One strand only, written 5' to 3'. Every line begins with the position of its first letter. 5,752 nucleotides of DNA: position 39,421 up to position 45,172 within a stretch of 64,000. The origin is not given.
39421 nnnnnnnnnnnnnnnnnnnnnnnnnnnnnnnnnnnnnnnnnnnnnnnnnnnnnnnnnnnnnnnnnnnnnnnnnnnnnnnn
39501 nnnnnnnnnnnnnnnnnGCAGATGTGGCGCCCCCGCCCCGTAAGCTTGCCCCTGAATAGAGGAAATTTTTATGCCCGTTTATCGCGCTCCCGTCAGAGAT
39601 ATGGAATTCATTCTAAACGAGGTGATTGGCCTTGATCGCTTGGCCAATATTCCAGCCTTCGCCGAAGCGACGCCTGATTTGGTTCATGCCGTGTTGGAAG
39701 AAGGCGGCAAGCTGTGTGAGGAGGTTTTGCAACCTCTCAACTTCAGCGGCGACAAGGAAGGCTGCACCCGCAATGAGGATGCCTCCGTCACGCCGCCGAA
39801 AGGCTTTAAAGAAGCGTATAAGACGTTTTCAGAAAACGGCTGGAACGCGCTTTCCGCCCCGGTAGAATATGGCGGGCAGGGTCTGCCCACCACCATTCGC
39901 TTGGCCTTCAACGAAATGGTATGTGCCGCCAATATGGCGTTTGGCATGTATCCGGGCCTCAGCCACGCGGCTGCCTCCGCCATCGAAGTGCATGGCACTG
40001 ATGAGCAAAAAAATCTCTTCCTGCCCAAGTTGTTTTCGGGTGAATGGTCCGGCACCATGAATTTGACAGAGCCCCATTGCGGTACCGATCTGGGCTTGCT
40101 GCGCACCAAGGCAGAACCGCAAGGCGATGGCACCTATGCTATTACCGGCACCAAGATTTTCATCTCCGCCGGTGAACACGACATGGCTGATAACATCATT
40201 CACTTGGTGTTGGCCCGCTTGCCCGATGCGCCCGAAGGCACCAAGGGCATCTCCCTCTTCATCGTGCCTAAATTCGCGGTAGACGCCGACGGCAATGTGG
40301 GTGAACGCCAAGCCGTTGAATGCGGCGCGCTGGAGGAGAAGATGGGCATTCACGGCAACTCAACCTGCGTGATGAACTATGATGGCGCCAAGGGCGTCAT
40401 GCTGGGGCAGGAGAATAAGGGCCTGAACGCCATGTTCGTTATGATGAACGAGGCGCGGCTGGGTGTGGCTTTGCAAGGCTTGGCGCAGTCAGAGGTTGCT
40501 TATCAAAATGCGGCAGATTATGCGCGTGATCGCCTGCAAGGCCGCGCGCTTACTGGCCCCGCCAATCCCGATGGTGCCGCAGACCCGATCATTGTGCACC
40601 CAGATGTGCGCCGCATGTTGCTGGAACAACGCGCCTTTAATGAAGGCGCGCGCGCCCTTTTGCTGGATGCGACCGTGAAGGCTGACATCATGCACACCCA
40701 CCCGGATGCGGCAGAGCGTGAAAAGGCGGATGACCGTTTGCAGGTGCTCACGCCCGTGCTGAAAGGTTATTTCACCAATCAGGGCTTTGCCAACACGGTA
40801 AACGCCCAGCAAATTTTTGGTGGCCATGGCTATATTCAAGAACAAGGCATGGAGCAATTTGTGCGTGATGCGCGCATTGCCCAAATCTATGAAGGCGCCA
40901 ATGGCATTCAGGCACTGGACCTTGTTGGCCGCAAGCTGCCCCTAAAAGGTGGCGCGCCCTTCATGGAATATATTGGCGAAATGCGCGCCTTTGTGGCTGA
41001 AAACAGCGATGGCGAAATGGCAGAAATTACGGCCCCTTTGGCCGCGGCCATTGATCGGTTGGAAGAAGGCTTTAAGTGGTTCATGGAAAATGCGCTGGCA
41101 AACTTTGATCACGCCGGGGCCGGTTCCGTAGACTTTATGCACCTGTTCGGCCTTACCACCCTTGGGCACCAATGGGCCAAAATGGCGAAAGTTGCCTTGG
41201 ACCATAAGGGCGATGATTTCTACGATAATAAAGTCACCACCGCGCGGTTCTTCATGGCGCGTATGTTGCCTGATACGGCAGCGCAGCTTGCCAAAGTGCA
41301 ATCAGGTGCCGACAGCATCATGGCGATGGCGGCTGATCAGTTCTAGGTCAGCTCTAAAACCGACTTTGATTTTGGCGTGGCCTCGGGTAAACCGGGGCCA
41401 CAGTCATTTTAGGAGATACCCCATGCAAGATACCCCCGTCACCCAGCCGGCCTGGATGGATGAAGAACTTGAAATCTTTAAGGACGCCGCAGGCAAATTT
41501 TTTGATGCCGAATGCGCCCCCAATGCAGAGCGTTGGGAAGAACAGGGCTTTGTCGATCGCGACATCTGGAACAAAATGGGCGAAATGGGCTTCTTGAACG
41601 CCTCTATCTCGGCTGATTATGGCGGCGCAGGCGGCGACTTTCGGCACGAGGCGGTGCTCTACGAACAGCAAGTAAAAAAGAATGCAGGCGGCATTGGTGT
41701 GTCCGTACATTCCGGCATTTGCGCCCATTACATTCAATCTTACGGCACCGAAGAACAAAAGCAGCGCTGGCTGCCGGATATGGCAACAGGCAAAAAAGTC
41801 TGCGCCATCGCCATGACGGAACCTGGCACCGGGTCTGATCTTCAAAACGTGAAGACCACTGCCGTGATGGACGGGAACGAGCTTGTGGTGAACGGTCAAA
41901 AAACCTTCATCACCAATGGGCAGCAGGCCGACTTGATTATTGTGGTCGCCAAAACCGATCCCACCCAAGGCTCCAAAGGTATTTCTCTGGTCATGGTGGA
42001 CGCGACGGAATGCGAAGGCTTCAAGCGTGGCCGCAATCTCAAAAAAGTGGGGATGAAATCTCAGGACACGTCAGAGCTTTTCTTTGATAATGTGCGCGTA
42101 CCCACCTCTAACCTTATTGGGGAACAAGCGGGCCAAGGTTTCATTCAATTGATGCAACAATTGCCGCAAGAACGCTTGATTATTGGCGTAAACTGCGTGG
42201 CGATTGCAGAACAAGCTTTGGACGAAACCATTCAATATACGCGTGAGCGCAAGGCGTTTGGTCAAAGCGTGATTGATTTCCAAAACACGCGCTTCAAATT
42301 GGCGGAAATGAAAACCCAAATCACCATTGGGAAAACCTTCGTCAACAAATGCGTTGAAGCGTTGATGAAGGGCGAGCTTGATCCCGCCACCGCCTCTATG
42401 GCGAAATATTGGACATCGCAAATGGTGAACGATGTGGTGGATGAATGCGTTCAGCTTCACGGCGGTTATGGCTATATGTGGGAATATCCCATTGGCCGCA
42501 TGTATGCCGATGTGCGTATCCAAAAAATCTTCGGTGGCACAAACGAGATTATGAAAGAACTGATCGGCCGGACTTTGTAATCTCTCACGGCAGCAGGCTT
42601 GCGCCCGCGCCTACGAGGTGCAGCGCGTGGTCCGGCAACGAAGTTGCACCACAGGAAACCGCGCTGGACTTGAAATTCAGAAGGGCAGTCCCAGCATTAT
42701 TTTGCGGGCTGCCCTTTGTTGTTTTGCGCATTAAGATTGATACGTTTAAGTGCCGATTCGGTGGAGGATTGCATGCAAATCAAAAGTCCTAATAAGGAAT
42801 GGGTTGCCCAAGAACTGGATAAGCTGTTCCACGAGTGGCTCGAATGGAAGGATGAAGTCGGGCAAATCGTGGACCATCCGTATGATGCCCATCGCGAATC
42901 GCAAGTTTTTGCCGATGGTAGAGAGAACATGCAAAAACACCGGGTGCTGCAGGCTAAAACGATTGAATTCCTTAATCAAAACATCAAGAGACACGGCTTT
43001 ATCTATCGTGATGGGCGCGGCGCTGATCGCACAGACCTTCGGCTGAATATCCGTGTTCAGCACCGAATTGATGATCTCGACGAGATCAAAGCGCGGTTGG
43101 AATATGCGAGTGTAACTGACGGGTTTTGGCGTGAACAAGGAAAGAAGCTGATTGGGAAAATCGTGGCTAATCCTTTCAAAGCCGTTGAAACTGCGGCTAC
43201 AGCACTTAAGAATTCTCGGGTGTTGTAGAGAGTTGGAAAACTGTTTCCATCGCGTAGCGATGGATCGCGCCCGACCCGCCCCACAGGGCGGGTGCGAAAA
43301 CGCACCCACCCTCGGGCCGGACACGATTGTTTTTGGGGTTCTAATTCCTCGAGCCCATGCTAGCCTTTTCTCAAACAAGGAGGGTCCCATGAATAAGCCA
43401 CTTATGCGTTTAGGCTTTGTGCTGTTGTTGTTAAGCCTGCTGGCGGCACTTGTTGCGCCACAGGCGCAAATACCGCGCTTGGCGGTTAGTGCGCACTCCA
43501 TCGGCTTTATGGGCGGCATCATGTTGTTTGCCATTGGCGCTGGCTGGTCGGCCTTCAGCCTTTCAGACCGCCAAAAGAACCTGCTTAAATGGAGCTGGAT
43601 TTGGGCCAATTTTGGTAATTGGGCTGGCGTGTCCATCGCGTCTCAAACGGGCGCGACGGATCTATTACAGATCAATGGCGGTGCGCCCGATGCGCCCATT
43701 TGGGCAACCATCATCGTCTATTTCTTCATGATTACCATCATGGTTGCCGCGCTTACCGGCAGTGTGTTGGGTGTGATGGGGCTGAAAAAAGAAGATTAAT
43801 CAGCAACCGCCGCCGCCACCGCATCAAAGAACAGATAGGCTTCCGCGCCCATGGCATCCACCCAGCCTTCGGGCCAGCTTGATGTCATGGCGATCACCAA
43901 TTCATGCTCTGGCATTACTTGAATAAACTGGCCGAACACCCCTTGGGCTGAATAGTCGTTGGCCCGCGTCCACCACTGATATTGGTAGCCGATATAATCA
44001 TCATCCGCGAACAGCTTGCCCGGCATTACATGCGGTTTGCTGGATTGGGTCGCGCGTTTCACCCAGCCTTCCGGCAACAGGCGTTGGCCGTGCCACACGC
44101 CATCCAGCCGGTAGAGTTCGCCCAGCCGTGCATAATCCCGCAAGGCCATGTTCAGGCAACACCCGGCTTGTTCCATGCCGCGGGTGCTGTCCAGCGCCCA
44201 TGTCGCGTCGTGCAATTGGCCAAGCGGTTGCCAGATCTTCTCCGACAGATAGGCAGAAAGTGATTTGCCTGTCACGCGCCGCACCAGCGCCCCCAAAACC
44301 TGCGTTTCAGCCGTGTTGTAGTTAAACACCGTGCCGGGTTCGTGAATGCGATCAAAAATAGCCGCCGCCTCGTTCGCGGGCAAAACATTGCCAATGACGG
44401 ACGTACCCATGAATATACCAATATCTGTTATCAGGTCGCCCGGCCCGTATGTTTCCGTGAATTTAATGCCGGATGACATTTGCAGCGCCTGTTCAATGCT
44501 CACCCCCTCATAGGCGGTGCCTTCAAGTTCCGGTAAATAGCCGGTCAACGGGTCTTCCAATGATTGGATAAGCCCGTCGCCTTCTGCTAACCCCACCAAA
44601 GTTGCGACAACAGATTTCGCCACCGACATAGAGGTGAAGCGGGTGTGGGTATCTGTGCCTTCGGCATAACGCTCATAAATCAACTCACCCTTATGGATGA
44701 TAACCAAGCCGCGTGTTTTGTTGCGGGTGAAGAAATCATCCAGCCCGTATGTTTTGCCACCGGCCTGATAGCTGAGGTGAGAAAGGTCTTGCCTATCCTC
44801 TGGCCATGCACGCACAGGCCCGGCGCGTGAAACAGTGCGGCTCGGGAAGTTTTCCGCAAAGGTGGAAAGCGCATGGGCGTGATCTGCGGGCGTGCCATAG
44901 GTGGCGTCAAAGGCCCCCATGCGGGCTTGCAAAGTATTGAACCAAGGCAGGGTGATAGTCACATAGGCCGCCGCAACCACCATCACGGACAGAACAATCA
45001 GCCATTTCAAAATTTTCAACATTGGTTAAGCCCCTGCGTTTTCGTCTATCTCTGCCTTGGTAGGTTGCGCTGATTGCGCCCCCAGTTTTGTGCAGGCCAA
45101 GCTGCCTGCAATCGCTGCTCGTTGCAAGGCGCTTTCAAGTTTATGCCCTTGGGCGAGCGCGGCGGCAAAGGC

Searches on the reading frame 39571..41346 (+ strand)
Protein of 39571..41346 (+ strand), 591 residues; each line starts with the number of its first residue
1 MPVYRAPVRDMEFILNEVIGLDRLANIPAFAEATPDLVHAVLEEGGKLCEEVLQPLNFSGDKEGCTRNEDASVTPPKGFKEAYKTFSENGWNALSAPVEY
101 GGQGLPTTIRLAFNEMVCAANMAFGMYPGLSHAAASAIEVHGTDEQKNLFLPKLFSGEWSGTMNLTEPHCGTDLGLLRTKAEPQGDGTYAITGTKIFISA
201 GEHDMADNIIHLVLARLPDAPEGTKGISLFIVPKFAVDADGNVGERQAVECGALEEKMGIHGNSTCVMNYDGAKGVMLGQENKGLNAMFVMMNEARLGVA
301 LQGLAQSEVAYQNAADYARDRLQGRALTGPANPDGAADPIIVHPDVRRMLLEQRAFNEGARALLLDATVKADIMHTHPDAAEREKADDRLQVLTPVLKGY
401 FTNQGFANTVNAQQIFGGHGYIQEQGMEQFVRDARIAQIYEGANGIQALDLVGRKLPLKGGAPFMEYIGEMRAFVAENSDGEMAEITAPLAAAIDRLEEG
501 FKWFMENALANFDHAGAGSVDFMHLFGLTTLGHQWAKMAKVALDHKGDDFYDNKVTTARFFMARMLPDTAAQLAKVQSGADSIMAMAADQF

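Call 39: search_protein_families(library=pfam, proteins=[window:39571-41346:+], max_evalue=0.00001)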
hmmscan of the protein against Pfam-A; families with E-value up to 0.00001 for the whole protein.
window:39571-41346:+ (591 aa): 5 families
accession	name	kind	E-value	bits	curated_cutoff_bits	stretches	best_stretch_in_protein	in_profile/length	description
PF12806.12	Acyl-CoA_dh_C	-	4.8e-34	117.6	30.3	1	468-586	2-123/124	Acetyl-CoA dehydrogenase C-terminal like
PF00441.29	Acyl-CoA_dh_1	-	1e-16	61.8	22.4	1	282-451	1-145/150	Acyl-CoA dehydrogenase, C-terminal domain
PF02771.21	Acyl-CoA_dh_N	-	1.5e-13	51.5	22.9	1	80-158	34-113/113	Acyl-CoA dehydrogenase, N-terminal domain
PF02770.24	Acyl-CoA_dh_M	-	8.6e-12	45.5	33.3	1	163-271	2-95/97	Acyl-CoA dehydrogenase, middle domain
PF22924.1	ACOX_C_alpha1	-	3.2e-08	34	27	1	291-446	3-159/169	Acyl-CoA oxidase, C-alpha1 domain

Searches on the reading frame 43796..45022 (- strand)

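Call 39: search_protein_families(library=pfam, proteins=[window:43796-45022:-], max_evalue=0.00001)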
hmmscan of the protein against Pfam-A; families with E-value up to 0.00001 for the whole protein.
window:43796-45022:- (408 aa): 1 family
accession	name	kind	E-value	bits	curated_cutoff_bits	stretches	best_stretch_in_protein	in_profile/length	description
PF00144.29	Beta-lactamase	-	3.4e-32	112.4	27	1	106-387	19-315/329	Beta-lactamase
